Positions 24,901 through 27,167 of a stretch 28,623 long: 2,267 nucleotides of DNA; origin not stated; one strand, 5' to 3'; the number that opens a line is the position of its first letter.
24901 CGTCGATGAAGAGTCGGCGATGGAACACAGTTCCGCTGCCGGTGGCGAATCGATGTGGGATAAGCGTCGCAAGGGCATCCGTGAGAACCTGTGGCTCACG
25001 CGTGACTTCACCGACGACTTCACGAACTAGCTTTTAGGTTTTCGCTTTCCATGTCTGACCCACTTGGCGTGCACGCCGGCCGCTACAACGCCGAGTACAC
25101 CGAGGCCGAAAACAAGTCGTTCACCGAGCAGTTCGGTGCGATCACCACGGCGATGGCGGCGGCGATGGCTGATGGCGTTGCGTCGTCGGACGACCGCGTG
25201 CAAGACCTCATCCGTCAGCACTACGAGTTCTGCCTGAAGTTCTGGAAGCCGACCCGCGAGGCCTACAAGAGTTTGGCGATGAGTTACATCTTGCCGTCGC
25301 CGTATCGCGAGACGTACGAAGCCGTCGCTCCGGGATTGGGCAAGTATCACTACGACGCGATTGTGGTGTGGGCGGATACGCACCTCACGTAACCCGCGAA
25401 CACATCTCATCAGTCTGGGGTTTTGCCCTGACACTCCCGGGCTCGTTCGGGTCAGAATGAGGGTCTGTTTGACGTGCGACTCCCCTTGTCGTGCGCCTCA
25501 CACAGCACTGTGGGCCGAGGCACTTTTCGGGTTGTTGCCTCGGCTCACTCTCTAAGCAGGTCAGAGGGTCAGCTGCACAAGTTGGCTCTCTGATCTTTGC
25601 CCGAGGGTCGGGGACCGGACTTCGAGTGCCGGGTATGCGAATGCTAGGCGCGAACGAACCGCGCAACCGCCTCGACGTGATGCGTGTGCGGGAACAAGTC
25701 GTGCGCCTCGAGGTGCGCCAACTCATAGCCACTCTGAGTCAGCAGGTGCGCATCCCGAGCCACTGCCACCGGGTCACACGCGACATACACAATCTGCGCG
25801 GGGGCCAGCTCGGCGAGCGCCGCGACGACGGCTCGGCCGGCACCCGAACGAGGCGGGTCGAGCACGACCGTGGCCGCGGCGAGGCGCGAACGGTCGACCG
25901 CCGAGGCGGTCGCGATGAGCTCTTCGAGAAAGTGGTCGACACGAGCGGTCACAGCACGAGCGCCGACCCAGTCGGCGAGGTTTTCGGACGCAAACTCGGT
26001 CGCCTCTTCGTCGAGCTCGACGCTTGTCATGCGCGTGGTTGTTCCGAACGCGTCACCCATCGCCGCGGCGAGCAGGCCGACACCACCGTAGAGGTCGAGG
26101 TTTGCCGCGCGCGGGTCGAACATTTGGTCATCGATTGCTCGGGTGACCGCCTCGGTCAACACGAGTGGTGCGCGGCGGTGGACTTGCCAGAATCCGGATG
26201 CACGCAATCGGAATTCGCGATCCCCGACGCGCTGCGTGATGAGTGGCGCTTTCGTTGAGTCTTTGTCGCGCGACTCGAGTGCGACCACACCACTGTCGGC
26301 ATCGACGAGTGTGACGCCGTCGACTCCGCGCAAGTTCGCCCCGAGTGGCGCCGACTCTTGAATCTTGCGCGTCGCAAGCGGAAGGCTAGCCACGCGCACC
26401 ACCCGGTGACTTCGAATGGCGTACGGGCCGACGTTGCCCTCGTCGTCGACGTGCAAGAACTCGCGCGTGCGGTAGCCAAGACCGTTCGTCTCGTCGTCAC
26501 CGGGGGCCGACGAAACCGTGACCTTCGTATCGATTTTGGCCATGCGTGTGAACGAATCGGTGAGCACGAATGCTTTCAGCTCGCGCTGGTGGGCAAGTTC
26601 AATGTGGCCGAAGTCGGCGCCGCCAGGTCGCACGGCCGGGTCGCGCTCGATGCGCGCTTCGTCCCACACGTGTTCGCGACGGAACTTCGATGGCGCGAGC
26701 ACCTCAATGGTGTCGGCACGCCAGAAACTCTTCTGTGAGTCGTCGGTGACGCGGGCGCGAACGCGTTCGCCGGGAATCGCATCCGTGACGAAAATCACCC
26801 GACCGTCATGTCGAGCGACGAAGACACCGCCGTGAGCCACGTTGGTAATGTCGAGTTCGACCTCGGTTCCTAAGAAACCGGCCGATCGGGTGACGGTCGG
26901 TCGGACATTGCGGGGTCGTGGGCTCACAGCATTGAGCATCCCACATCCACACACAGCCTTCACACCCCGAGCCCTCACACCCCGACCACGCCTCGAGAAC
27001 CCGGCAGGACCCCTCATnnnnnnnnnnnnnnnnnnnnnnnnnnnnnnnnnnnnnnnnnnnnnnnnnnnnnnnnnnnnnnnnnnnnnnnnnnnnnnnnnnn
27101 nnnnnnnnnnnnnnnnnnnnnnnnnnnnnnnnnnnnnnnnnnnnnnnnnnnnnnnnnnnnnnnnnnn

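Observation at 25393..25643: Unrecognised, highly structured + strand RNA in the largest intergenic gap, right after the TipAS gene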

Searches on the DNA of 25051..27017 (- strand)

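Call 6: search_rna_families(source=window, start=25300, end=25750, threshold=evalue, max_evalue=10, show_alignments=3)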
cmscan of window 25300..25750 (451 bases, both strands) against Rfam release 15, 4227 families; matches with E-value up to 10: 5.
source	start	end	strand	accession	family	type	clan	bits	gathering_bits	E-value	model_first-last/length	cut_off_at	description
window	25512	25546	-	RF02468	Ms_IGR-4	Gene; sRNA;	-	21.4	55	0.2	1-38/38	no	Mycobacterium sRNA Ms_IGR-4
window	25390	25416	-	RF02478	GlsR10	Gene; snRNA; snoRNA; CD-box;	-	21.2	75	0.044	1-68/68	no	Small nucleolar RNA GlsR10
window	25513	25543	-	RF01330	CRISPR-DR16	Gene; CRISPR;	-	13.5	35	5.5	6-27/37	no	CRISPR RNA direct repeat element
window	25434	25527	+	RF02784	SorX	Gene; sRNA;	-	12.9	46.6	2.6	1-73/73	no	Singlet oxygen resistance RNA X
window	25344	25394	-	RF02985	ftsZ-DE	Gene; sRNA;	-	12.5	72.2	9.4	1-69/69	no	ftsZ-DE RNA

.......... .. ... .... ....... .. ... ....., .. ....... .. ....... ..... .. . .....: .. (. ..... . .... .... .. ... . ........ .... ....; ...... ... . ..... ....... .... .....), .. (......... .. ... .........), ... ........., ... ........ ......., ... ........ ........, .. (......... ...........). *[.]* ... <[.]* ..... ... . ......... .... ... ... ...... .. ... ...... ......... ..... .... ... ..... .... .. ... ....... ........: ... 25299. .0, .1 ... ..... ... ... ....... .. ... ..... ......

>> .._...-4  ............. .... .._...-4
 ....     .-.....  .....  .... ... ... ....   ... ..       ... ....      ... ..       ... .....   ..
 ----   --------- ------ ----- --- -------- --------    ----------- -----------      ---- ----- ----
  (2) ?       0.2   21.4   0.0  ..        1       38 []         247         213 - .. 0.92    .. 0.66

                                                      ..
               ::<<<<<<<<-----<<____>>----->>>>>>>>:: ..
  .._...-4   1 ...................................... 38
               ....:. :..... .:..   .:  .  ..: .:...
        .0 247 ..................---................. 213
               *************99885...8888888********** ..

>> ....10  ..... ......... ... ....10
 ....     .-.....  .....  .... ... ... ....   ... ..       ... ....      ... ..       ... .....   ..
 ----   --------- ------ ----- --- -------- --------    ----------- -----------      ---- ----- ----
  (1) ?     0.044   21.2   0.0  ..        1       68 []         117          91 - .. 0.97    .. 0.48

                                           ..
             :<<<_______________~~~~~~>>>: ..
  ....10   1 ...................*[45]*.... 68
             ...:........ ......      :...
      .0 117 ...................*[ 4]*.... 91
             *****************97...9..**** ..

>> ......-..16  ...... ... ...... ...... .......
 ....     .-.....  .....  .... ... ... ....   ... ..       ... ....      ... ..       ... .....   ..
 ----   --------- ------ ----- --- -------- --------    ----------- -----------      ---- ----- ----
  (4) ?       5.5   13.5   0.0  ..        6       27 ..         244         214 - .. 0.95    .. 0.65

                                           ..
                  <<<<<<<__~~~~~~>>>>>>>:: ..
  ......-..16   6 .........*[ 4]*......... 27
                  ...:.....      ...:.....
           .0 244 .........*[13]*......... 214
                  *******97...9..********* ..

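Call 20: search_rna_families(sources=[L004, L008, L001, L002, L003, L005, L006, L007], threshold=gathering)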
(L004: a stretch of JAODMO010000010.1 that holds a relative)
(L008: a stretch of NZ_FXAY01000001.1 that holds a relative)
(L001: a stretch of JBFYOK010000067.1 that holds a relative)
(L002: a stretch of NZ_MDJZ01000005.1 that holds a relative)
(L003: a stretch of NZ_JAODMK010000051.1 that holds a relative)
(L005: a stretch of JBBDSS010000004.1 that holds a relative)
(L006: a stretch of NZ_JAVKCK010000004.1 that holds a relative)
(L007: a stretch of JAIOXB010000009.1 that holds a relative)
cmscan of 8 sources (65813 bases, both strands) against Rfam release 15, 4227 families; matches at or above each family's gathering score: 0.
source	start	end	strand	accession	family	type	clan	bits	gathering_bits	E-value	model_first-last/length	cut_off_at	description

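Call 23: search_rna_families(source=L008, start=8300, end=8720, threshold=evalue, max_evalue=10, show_alignments=2)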
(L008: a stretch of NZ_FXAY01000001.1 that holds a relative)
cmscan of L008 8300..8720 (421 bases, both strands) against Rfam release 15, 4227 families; matches with E-value up to 10: 6.
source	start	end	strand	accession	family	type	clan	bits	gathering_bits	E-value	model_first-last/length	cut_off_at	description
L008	8434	8472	+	RF03391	mir-588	Gene; miRNA;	-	17.4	70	1.4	24-60/81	no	mir-588 microRNA precursor family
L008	8434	8470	-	RF03713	mir-1756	Gene; miRNA;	-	16.6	100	2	1-90/90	no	mir-1756 microRNA precursor family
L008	8434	8470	-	RF03391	mir-588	Gene; miRNA;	-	16.5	70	2.6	24-58/81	no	mir-588 microRNA precursor family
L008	8386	8419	-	RF02804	PyrR206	Gene; snRNA; snoRNA; HACA-box;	-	13.5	46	8.7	1-60/60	no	Pyrobaculum sRNA 206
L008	8652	8712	+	RF02136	HTT-AS1_3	Gene; lncRNA;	-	12.7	70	5.4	1-60/60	no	HTT antisense RNA 1 conserved region 3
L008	8606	8667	+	RF03015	Transposase-2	Gene; sRNA;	-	12.2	42.7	7.7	1-69/69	no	Transposase-2 RNA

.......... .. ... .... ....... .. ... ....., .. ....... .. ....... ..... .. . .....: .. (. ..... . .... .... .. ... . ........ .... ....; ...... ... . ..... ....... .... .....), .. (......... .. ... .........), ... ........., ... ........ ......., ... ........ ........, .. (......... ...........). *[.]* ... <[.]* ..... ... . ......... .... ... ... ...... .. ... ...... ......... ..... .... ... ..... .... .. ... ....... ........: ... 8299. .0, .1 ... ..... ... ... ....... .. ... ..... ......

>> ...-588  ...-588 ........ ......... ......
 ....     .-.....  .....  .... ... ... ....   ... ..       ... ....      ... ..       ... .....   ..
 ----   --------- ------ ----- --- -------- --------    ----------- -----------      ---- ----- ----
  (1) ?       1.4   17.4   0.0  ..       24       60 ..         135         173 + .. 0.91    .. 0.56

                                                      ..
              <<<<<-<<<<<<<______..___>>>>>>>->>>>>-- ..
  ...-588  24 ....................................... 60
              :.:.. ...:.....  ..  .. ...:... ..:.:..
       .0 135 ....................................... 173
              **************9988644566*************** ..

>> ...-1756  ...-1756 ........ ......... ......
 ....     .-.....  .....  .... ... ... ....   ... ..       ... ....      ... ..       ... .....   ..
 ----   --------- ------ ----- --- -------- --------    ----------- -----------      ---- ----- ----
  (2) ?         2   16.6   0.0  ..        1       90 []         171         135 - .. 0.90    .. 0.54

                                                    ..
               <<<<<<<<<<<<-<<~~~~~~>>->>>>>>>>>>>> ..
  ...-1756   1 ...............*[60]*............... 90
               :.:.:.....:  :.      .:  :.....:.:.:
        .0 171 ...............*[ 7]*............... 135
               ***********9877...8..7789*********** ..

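Call 36: build_rna_model(alignment_id=A3)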
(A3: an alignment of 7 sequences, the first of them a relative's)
Model R1 built from alignment A3 (7 sequences, 167 columns); structure: RNAalifold consensus.
model positions 158; base pairs 39; branch points 2; effective number of sequences 2.18; information 0.59 bits per position. Calibrated on 0.2 Mb of random sequence (short: E-values are rough).
structure used (alignment columns):
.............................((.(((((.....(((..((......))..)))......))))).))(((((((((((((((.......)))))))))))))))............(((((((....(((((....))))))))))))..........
